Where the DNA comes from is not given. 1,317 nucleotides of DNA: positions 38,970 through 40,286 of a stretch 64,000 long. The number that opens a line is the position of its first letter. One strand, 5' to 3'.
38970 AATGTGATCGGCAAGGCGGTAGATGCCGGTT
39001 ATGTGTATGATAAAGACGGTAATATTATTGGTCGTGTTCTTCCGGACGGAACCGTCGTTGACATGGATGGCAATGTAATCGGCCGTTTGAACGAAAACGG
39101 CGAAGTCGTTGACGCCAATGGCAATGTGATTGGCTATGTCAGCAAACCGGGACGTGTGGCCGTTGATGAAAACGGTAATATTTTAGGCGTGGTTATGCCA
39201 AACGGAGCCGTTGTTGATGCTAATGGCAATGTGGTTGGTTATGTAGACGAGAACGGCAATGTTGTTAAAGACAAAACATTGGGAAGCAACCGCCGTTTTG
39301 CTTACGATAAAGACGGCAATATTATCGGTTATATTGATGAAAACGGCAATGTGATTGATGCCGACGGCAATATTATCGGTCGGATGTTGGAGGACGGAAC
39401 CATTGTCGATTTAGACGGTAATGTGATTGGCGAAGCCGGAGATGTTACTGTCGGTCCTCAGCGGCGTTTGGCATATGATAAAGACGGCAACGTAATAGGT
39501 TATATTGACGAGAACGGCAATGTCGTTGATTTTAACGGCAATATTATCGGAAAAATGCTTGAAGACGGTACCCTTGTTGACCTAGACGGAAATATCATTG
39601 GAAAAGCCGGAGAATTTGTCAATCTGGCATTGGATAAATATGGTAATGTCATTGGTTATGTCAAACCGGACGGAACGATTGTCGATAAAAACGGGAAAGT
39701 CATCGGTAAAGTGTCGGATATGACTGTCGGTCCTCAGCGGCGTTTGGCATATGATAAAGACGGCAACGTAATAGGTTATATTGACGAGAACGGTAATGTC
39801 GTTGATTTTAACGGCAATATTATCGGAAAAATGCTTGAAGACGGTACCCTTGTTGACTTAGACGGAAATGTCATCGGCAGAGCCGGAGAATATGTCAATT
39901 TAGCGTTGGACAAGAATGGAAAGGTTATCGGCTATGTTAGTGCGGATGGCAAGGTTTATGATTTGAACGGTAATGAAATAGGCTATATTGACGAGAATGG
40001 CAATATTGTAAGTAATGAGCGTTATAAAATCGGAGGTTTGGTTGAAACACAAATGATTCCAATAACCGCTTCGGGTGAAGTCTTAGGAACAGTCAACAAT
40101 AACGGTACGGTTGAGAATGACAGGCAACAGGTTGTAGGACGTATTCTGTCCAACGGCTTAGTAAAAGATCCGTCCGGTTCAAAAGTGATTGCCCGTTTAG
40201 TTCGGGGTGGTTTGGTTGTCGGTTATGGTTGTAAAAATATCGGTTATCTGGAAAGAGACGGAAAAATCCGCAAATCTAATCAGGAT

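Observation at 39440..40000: Recent ~280-bp tandem duplication inside the VirB10 repeat array: substrate for repeat-number variation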

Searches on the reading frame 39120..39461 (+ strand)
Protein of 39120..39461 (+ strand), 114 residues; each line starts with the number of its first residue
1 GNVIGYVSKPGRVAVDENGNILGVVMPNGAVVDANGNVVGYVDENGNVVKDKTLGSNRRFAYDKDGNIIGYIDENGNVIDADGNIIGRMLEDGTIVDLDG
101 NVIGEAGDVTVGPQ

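Call 50: search_protein_families(library=pfam, proteins=[window:39120-39461:+], max_evalue=0.01)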
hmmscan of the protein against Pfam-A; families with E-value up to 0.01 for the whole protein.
window:39120-39461:+ (114 aa): 6 families
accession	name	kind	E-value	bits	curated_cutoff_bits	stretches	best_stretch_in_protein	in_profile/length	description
PF21785.3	Bflower_2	-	1.8e-13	50.7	38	2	61-107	36-81/112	5-fold beta-flower protein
PF21784.3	Bflower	-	5.3e-09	36.9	25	1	60-111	19-68/116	4-fold beta flower protein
PF05593.20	RHS_repeat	-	1.4e-08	35.3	22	1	33-77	2-37/38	RHS Repeat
PF12396.14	DUF3659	-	3.1e-08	33.8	24.8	1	72-89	38-55/61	Protein of unknown function (DUF3659)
PF18342.7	LytB_SH3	-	0.00013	22.4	25.8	0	28-56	11-39/67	Endo-beta-N-acetylglucosaminidase LytB SH3 domain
PF20606.3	DUF6799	-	0.0015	18.7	26.8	0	7-39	5-42/63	Domain of unknown function (DUF6799)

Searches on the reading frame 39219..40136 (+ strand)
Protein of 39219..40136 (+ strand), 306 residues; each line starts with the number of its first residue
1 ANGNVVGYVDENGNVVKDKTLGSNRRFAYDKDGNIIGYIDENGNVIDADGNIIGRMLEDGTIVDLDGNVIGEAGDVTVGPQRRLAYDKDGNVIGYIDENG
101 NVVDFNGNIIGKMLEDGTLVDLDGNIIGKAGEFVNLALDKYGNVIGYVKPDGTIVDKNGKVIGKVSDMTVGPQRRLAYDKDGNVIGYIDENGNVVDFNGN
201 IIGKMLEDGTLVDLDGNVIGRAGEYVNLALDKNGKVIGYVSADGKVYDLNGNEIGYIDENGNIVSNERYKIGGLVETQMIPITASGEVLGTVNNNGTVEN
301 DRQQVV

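Call 51: predict_structure(alignment_id=A1)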
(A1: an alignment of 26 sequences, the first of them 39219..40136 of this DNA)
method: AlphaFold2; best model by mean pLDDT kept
length: 306 residues; sequences in the alignment: 26
mean_pLDDT: 77.1   pTM: 0.47
mean pLDDT of the five models: 77.1, 75.4, 72.7, 72.6, 72.2
residues with pLDDT >= 90: 101; 70-90: 109; 50-70: 62; < 50: 34
segments of 3 or more residues with pLDDT < 50: 1-5, 15-24, 267-277, 294-296
pLDDT, mean of each block of 10 residues (from residue 1): 47 44 58 76 78 84 90 71 92 93 93 96 96 81 79 79 65 91 92 91 96 96 90 78 82 73 54 42 63 56 56
secondary structure, 60 per line:
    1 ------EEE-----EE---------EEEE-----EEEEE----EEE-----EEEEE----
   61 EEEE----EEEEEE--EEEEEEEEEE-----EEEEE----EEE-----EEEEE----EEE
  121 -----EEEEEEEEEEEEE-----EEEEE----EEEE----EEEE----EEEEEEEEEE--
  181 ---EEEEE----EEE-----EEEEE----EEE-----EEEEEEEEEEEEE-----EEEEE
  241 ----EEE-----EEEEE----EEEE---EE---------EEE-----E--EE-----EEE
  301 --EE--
elements in order: E7-9 E26-29 E35-39 E44-46 E52-56 E61-64 E69-74 E77-86 E92-96 E101-103 E109-113 E118-120 E126-138 E144-148 E153-156 E161-164 E169-178 E184-188 E193-195 E201-205 E210-212 E218-230 E236-240 E245-247 E253-257 E262-265 E280-282 E298-300

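Call 53: fold_search(model_id=the predicted structure, library=pdb)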
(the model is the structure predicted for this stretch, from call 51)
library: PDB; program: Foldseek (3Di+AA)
matches with E <= 10: 932; with E <= 0.001: 24
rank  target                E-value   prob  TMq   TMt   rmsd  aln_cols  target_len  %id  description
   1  7awy                  5.1e-08  0.33  0.10  0.10  20.5       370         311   15  Crystal structure of the computationally designed Scone-R protein (released 2021-01-13)
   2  8qjb_A                2.5e-07  0.47  0.13  0.06  23.4       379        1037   14  T6SS-linked Rhs repeat protein - Salmonella bongori Rhs-core domain extended N-terminus (released 2024-09-25)
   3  7dxn_B                2.1e-06  0.25  0.11  0.10  19.6       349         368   17  Plant growth-promoting factor YxaL from Bacillus velezensis (released 2022-01-19)
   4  7evf                  4.6e-06  0.25  0.12  0.10  19.9       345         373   17  Plant growth-promoting factor YxaL mutant from Bacillus velezensis - T175W/S213G/W215A (released 2022-01-12)
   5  8qjc                  8.7e-06  0.21  0.12  0.05  22.6       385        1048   15  T6SS-linked Rhs repeat protein - Salmonella bongori Rhs-core domain with toxin domain (released 2024-09-25)
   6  7eq5_B                1.3e-05  0.23  0.14  0.12  19.7       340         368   17  Plant growth-promoting factor YxaL mutant from Bacillus velezensis - T175W/W215G (released 2022-01-12)
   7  4goy_A                1.6e-05  0.15  0.12  0.09  22.3       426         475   10  The crystal structure of human fascin 1 K41A mutant (released 2012-11-28)
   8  6h6f_F                2.1e-05  0.13  0.09  0.03  22.0       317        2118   15  PTC3 holotoxin complex from Photorhabdus luminiscens - Mutant TcC-D651A (released 2018-10-03)
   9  3llp_B                4.2e-05  0.13  0.13  0.10  22.9       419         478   10  1.8 Angstrom human fascin 1 crystal structure (released 2010-04-07)
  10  8prs_A                4.9e-05  0.21  0.09  0.15  20.7       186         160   17  The structure of nvBagel4 (released 2024-07-24)
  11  6r60_B                6.8e-05  0.33  0.11  0.17  18.2       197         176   15  asymmetric antiparallel assembly of two 5-bladed beta-propeller fragments (released 2019-11-13)
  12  4gp0_A                8.6e-05  0.10  0.11  0.08  21.9       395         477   11  The crystal structure of human fascin 1 R149A K150A R151A mutant (released 2012-11-28)
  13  7zau_C                9.3e-05  0.11  0.12  0.09  22.3       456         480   10  Fascin-1 in complex with Nb 3E11 (released 2023-09-27)
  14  3p53_B                1.0e-04  0.14  0.13  0.10  19.6       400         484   10  Structure of fascin (released 2011-06-29)
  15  1dfc_B                1.6e-04  0.13  0.14  0.11  21.1       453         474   10  CRYSTAL STRUCTURE OF HUMAN FASCIN, AN ACTIN-CROSSLINKING PROTEIN (released 2000-11-22)
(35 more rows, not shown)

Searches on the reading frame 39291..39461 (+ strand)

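Call 50: search_protein_families(library=pfam, proteins=[window:39291-39461:+], max_evalue=0.01)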
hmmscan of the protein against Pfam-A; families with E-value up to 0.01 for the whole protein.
window:39291-39461:+ (57 aa): 4 families
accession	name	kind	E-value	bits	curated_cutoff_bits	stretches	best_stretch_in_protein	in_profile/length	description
PF21785.3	Bflower_2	-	1.2e-07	32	38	1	5-51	37-82/112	5-fold beta-flower protein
PF12396.14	DUF3659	-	2.9e-07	30.7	24.8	2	15-32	38-55/61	Protein of unknown function (DUF3659)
PF21784.3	Bflower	-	1.2e-06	29.3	25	1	4-54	20-68/116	4-fold beta flower protein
PF05593.20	RHS_repeat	-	0.0013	19.5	22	0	5-21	1-17/38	RHS Repeat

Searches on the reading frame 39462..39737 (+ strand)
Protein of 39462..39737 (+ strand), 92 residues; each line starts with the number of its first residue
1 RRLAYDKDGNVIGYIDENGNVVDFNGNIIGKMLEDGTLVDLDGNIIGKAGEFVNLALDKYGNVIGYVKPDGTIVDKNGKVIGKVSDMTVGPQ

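Call 50: search_protein_families(library=pfam, proteins=[window:39462-39737:+], max_evalue=0.01)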
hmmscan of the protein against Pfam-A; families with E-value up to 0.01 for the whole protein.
window:39462-39737:+ (92 aa): 7 families
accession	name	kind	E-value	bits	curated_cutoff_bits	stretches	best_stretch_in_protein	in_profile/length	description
PF12396.14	DUF3659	-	1.3e-11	44.6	24.8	2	16-69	9-57/61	Protein of unknown function (DUF3659)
PF21785.3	Bflower_2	-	1.5e-11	44.6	38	1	58-89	54-85/112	5-fold beta-flower protein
PF21784.3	Bflower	-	2.3e-10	41.3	25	1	5-48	21-62/116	4-fold beta flower protein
PF05593.20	RHS_repeat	-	0.00037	21.3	22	0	5-24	1-20/38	RHS Repeat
PF20606.3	DUF6799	-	0.0018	18.4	26.8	0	32-56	28-52/63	Domain of unknown function (DUF6799)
PF19405.4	DUF5978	-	0.0025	18.2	25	1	32-85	24-70/73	Family of unknown function (DUF5978)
PF13475.11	DUF4116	-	0.0031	17.5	24.9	0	51-67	3-44/49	Domain of unknown function (DUF4116)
